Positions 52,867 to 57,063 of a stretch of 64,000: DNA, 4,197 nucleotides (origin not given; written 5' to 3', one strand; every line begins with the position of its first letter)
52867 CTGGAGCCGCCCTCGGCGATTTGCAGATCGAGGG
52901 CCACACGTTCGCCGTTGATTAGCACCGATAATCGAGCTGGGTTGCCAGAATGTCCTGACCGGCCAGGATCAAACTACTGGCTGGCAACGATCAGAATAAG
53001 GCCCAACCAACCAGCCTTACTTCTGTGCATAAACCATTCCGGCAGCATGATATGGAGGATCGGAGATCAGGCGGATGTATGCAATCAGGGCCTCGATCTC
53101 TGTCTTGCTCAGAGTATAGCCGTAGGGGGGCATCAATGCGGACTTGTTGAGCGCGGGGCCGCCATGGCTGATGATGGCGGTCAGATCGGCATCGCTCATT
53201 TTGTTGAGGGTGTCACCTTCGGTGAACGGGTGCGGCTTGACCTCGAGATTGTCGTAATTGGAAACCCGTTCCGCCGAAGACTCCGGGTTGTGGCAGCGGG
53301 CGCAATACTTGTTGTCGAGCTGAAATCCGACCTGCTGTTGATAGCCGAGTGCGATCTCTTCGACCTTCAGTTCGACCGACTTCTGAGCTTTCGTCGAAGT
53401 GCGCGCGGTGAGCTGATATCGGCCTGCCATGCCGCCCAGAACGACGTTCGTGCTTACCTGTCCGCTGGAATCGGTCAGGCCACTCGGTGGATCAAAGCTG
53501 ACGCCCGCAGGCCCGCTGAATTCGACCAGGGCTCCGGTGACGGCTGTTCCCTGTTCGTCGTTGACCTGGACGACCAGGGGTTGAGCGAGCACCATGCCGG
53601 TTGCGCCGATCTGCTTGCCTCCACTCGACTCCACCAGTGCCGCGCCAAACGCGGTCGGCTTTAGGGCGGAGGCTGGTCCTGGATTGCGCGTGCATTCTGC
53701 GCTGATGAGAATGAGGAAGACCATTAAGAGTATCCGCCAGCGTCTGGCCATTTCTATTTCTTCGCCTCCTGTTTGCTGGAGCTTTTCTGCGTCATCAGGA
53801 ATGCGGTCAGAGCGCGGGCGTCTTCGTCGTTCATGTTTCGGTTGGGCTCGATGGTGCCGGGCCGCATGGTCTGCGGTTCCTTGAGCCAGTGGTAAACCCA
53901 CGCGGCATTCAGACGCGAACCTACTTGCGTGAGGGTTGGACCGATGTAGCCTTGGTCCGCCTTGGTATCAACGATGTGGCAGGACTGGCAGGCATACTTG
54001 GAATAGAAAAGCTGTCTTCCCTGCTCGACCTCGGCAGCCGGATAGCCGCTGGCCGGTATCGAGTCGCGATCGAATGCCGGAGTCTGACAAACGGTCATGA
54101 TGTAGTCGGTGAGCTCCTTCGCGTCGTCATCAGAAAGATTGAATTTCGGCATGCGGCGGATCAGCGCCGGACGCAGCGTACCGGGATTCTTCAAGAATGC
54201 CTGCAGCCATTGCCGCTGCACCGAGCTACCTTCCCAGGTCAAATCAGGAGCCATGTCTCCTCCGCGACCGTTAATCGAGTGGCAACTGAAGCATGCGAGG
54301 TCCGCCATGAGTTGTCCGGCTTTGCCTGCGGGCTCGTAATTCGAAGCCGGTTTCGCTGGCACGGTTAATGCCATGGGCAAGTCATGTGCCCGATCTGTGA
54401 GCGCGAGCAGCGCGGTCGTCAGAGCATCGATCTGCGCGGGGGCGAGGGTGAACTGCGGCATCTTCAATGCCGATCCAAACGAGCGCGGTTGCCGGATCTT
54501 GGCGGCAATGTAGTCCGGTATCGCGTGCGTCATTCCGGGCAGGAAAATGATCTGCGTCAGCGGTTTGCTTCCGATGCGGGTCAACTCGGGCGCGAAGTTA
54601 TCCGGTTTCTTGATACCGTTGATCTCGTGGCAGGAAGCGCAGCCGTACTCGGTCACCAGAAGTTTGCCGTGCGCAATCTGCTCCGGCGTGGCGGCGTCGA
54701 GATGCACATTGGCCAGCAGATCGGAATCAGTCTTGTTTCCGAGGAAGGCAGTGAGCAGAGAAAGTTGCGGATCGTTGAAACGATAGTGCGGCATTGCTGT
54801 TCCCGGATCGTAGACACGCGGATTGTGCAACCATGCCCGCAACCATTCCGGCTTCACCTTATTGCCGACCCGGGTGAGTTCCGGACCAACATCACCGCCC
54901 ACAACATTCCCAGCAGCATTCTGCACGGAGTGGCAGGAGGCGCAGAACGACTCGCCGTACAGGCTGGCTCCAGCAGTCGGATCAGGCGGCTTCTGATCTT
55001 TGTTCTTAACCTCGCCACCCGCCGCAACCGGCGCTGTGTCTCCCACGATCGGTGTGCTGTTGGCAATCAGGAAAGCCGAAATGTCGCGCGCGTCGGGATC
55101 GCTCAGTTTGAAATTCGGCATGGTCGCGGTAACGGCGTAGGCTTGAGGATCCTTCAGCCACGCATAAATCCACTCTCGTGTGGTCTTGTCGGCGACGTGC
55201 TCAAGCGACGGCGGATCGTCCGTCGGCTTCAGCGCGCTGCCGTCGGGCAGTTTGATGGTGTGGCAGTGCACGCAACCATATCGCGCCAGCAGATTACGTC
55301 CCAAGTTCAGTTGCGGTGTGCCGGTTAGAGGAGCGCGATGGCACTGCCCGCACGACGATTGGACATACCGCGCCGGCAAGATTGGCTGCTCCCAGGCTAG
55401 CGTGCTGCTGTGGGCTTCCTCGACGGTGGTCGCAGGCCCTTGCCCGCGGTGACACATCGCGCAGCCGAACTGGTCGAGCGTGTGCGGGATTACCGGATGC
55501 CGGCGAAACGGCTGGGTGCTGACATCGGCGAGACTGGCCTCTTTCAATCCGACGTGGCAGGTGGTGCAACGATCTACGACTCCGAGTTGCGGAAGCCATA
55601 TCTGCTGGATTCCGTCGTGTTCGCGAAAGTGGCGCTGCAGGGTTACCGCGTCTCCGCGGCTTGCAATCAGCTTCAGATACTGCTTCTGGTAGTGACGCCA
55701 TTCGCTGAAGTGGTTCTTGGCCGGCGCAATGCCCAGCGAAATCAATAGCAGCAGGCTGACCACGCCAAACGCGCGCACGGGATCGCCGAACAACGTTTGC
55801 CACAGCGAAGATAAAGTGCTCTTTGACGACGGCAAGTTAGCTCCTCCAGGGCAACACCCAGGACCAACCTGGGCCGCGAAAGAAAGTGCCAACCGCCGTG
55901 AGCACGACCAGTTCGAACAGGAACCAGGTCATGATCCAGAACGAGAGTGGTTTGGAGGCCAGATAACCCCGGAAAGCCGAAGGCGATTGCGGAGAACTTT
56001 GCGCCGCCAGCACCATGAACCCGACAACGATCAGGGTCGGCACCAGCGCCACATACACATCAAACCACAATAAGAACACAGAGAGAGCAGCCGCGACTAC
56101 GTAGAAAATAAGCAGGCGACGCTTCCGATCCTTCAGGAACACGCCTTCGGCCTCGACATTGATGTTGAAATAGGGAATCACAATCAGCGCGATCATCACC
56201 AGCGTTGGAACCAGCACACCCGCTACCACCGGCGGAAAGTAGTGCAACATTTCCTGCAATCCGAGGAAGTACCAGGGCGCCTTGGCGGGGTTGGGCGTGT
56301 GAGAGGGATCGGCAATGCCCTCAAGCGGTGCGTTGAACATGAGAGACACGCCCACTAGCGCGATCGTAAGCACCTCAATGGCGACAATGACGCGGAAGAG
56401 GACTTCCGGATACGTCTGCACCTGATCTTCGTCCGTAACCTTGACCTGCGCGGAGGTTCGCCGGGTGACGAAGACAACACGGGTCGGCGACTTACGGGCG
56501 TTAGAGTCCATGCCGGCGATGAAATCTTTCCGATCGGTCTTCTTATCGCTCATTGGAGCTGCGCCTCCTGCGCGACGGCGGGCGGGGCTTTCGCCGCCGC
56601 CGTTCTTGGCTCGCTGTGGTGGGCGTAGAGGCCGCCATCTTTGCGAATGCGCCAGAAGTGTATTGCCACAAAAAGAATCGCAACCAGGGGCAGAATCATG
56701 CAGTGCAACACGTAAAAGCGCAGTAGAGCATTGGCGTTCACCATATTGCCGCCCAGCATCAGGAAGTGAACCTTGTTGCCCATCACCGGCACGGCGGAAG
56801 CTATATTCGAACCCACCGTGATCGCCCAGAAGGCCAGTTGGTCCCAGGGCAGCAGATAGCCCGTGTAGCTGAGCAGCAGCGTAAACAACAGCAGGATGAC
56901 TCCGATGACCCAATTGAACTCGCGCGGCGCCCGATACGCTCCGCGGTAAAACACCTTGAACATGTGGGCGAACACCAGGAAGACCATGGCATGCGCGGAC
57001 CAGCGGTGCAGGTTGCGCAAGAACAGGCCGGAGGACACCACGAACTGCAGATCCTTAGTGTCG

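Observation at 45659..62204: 17-kb co-directional cluster combines three kinds of quinol-oxidising modules with 48 CxxCH motifs, a cupredoxin and an outer-membrane barrel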

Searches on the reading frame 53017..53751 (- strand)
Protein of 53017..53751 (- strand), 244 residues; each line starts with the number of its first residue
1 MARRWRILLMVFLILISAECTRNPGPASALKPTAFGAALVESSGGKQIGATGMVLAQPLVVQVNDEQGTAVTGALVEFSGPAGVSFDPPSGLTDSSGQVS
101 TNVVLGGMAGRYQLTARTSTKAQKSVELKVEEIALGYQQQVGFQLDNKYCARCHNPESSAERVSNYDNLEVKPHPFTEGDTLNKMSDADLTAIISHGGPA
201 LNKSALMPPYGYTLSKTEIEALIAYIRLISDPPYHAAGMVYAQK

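Call 4: search_protein_families(library=pfam, proteins=[window:53017-53751:-], max_evalue=0.01)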
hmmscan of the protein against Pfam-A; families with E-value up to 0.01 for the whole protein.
window:53017-53751:- (244 aa): 3 families
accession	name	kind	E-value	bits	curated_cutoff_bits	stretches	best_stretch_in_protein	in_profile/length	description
PF13442.11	Cytochrome_CBB3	-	2.5e-08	34.6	27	1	142-226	6-68/68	Cytochrome C oxidase, cbb3-type, subunit III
PF02369.22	Big_1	-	2.1e-07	31.4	34.9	1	59-128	21-90/93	Bacterial Ig-like domain (group 1)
PF00034.26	Cytochrom_C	-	0.00062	21.5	21.3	1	143-227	5-87/90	Cytochrome c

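Call 6: search_protein_families(library=ncbifam, proteins=[window:53017-53751:-], max_evalue=0.01)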
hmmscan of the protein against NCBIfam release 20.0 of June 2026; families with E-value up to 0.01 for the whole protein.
window:53017-53751:- (244 aa): 3 families
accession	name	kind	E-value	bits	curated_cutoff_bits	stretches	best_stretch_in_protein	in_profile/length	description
NF011054.0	PRK14486.1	equivalog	0.00084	18.9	447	1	142-227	218-288/294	putative bifunctional cbb3-type cytochrome c oxidase subunit II/cytochrome c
TIGR00782.1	ccoP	equivalog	0.001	18.5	179.95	1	120-230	83-193/285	cytochrome-c oxidase, cbb3-type subunit III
NF045930.1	Cytc6PetJCyano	equivalog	0.004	17.1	135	0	127-226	16-102/110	cytochrome c6 PetJ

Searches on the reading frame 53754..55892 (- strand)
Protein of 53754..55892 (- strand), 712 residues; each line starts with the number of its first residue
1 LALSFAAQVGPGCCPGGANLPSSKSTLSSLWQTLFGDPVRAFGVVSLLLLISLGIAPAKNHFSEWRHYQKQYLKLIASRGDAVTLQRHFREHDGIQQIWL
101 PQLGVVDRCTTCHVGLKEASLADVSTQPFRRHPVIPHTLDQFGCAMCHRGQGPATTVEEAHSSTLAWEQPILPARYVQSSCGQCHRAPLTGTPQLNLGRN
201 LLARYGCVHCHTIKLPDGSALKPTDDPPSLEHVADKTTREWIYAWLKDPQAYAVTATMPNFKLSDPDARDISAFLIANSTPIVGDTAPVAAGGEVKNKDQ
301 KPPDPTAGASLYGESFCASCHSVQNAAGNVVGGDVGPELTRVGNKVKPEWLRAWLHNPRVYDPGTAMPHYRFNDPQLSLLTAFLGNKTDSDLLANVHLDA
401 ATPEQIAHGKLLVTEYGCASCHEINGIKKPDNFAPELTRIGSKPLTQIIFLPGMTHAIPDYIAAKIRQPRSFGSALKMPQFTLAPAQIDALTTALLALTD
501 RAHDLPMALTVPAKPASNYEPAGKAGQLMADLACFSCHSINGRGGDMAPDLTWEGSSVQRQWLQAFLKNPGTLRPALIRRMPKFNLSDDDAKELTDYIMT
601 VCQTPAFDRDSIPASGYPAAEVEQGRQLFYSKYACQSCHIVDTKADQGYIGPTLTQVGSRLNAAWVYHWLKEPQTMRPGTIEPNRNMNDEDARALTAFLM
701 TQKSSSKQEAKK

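Call 4: search_protein_families(library=pfam, proteins=[window:53754-55892:-], max_evalue=0.01)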
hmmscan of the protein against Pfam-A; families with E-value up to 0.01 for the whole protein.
window:53754-55892:- (712 aa): 7 families
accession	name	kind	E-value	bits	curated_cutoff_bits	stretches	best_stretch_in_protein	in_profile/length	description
PF00034.26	Cytochrom_C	-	1.5e-41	142.1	21.3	5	526-601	4-89/90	Cytochrome c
PF13442.11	Cytochrome_CBB3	-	3.4e-32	111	27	3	530-598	10-68/68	Cytochrome C oxidase, cbb3-type, subunit III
PF02433.20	FixO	-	1.2e-13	51.5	29.6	1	335-372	102-139/219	Cytochrome C oxidase, mono-heme subunit/FixO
PF14522.11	Cytochrome_C7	-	3.7e-09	36.7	24.8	0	139-211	10-66/67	Cytochrome c7 and related cytochrome c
PF14537.11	Cytochrom_c3_2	-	1.5e-06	29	25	0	108-152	28-68/79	Cytochrome c3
PF22113.1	Mtrc-MtrF_II-IV_dom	-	2.7e-06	27.4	30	0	106-161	120-175/176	Outer membrane cytochrome MtrC/MtrF-like, domains II/IV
PF14495.11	Cytochrom_C550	-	0.00098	19.3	27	0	620-641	24-43/136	Cytochrome c-550 domain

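Call 6: search_protein_families(library=ncbifam, proteins=[window:53754-55892:-], max_evalue=0.01)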
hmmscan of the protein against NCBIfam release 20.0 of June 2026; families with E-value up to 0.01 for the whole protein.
window:53754-55892:- (712 aa): 19 families
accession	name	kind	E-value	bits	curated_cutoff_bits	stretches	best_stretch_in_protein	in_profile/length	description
TIGR04485.1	thiosulf_SoxX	equivalog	6.8e-38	129.2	61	4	316-374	4-61/78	sulfur oxidation c-type cytochrome SoxX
NF040971.1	cytc_ExtS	equivalog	1.3e-24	86.9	100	2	136-382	34-260/262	selenite/tellurite reduction operon c-type cytochrome lipoprotein ExtS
NF045774.1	cytochro_C551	exception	2.1e-23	82.4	118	2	622-703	39-110/110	cytochrome c551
NF050122.1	bc1_QcrC_actin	exception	9.6e-20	71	200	2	520-707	38-216/253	cytochrome bc1 complex diheme cytochrome c subunit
NF045773.1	cytochro_C550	exception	1.2e-18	67.2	125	1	632-687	57-109/118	cytochrome c550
TIGR02603.1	CxxCH_TIGR02603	domain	1.3e-17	64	68.15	2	524-568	4-49/134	putative heme-binding domain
TIGR00781.1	ccoO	equivalog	5.6e-12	45.9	200.65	1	335-373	102-140/232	cytochrome-c oxidase, cbb3-type subunit II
NF011055.0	PRK14487.1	subfamily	6.6e-12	45.4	218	1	335-373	108-146/212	cbb3-type cytochrome c oxidase subunit II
TIGR00782.1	ccoP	equivalog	7.1e-12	45.2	179.95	1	525-656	109-235/285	cytochrome-c oxidase, cbb3-type subunit III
NF011053.0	PRK14485.1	subfamily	6.5e-10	37.9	1080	0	335-372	591-628/716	putative bifunctional cbb3-type cytochrome c oxidase subunit I/II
NF011054.0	PRK14486.1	equivalog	9.1e-09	35.2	447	0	335-374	103-142/294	putative bifunctional cbb3-type cytochrome c oxidase subunit II/cytochrome c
NF041028.1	decahem_GSU2203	exception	1.7e-07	30.8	325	1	106-217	36-138/317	GSU2203 family decaheme c-type cytochrome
TIGR03508.1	decahem_SO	subfamily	1.9e-07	30.8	192.2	1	107-214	3-104/258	DmsE family decaheme c-type cytochrome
TIGR04494.1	c550_PedF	equivalog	4.9e-07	29.7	122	0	525-585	53-112/133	cytochrome c-550 PedF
NF052248.1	SorU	equivalog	0.00085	19.5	100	0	625-658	1-36/72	SorU family sulfite dehydrogenase c-type cytochrome subunit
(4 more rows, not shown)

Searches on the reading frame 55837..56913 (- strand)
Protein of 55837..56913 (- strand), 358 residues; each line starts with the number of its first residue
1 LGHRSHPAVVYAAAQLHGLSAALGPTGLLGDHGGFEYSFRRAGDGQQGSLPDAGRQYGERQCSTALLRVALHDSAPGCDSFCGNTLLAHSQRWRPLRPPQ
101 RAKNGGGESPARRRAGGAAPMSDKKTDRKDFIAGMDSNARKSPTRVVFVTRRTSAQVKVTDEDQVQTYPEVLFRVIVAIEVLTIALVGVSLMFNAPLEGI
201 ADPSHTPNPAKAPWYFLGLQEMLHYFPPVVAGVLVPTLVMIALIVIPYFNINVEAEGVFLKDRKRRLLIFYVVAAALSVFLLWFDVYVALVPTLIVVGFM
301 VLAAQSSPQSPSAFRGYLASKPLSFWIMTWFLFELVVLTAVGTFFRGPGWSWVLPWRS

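Call 5: search_protein_families(library=pfam, proteins=[window:55837-56913:-], max_evalue=0.01)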
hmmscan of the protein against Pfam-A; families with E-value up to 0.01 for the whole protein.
window:55837-56913:- (358 aa): 2 families
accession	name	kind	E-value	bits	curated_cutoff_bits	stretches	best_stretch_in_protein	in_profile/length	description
PF00032.22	Cytochrom_B_C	-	2.9e-05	24.7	20.7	1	201-273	2-74/102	Cytochrome b(C-terminal)/b6/petD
PF05975.17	EcsB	-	0.00089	18.7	30.7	1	238-307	134-206/383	Bacterial ABC transporter protein EcsB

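Call 7: search_protein_families(library=ncbifam, proteins=[window:55837-56913:-], max_evalue=0.01)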
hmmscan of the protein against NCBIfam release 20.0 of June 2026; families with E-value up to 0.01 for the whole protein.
window:55837-56913:- (358 aa): 1 family
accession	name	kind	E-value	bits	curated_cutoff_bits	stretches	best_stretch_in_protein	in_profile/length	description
NF040970.1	memb_ExtQ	equivalog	4.6e-15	56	150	1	172-282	8-116/134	selenite/tellurite reduction operon b-type cytochrome membrane protein ExtQ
